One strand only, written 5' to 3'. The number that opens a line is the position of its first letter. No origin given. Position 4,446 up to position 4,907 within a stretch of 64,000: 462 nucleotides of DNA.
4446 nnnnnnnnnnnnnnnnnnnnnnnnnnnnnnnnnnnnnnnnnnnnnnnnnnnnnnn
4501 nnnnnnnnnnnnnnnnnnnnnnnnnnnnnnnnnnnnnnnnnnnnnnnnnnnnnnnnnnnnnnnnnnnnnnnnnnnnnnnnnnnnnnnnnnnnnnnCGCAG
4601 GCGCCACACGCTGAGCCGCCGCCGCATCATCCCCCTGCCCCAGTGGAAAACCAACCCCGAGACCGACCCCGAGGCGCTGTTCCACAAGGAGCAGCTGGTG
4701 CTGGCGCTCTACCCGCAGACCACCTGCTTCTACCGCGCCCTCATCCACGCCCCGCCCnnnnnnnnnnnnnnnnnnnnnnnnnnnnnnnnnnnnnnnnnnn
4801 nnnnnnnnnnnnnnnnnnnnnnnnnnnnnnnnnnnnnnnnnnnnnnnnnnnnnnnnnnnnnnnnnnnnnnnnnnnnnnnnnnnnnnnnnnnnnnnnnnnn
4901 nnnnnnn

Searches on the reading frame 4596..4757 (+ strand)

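Call 57: search_protein_families(library=pfam, proteins=[window:4596-4757:+], max_evalue=0.01)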
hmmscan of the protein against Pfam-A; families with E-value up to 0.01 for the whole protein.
seq(54 aa): 1 family
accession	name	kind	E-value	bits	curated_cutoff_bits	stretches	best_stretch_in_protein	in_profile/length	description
PF07039.17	SGF29_Tudor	-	2.8e-17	63.5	23.8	1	2-54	50-100/132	SGF29 tudor-like domain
